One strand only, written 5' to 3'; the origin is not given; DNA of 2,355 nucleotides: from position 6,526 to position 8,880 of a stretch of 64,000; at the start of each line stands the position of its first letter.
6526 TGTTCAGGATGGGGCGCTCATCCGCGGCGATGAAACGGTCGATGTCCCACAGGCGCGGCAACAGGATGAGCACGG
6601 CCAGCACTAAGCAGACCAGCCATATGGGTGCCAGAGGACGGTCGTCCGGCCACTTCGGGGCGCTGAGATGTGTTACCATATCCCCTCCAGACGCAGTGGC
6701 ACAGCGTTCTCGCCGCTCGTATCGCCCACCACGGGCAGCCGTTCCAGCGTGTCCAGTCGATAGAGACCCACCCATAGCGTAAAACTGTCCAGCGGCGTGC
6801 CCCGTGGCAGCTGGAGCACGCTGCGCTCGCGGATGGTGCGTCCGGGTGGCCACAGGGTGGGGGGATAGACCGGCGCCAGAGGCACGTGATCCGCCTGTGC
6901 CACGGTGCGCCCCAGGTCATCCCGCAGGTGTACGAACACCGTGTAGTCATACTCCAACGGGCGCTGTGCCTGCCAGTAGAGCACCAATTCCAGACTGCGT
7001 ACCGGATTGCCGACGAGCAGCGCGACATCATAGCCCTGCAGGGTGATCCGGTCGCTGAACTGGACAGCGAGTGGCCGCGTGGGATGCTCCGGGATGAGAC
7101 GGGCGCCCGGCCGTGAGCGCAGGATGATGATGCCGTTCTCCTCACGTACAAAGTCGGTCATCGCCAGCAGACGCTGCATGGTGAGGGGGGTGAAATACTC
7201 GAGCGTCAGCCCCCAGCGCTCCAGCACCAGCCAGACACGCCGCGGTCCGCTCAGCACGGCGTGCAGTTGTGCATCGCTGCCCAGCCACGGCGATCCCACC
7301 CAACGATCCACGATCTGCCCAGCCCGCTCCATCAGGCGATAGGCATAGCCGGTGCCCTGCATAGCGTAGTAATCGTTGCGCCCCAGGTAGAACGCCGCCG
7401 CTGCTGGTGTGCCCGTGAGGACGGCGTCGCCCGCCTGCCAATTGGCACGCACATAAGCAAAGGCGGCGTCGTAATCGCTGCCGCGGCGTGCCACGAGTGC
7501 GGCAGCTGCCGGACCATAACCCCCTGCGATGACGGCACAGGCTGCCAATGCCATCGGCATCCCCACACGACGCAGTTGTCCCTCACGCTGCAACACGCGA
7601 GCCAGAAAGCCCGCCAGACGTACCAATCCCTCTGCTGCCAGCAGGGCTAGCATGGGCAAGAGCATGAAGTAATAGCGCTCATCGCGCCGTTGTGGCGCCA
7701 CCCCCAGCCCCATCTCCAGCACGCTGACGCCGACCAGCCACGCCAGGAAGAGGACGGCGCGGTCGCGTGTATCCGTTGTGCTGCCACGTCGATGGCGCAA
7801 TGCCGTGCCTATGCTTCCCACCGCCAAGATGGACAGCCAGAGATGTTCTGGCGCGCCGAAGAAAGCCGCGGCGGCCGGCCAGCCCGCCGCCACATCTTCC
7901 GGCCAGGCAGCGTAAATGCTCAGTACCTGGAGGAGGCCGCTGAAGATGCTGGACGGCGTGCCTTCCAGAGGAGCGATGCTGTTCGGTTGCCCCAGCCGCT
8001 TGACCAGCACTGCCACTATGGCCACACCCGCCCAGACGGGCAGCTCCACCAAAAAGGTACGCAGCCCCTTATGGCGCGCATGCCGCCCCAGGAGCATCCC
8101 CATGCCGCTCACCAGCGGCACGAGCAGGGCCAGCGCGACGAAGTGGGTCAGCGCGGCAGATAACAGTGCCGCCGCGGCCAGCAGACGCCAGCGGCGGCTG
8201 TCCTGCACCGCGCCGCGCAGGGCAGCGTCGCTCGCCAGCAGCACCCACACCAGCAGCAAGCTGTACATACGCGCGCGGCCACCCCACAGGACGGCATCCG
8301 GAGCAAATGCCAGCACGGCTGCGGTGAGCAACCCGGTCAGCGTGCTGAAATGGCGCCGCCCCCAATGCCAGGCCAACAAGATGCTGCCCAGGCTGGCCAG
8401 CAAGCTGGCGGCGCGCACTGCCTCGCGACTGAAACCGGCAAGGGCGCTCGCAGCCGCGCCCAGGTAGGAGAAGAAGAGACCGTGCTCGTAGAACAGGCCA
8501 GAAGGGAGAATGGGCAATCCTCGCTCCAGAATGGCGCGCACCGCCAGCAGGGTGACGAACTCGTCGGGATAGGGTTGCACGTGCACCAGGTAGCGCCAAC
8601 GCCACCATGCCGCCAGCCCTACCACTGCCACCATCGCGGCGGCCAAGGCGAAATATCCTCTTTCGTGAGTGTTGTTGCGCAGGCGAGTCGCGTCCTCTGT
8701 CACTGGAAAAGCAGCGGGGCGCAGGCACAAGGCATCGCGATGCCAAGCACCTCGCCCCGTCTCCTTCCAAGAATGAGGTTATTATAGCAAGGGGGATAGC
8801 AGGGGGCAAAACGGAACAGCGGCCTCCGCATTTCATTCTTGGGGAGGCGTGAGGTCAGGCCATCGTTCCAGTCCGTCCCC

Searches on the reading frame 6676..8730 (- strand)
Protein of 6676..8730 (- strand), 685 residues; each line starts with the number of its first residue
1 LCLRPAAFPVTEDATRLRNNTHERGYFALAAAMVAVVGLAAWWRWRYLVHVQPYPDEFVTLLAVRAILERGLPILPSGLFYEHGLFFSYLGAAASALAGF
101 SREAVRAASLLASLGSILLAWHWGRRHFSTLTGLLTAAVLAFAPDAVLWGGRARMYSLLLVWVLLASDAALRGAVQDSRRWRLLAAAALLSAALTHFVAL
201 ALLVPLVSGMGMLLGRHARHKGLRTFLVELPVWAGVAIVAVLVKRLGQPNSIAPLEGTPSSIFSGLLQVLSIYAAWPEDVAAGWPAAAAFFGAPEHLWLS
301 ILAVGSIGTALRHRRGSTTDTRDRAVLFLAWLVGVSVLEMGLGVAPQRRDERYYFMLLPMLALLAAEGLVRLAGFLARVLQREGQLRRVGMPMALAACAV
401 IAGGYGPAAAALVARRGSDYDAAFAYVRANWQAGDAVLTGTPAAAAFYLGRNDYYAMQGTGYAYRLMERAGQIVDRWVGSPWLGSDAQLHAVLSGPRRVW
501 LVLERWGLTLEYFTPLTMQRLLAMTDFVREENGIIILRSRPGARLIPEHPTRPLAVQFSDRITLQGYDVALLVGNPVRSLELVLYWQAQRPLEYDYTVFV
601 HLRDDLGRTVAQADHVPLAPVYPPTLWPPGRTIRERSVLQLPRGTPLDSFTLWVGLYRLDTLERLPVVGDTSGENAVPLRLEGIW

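Call 101: search_protein_families(library=pfam, proteins=[window:6676-8730:-], max_evalue=0.0001)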
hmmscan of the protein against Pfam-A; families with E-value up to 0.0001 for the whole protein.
window:6676-8730:- (685 aa): 1 family
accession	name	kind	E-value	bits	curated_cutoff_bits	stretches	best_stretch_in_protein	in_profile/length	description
PF13231.12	PMT_2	-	1.1e-07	32.7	26.1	1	83-240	2-155/160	Dolichyl-phosphate-mannose-protein mannosyltransferase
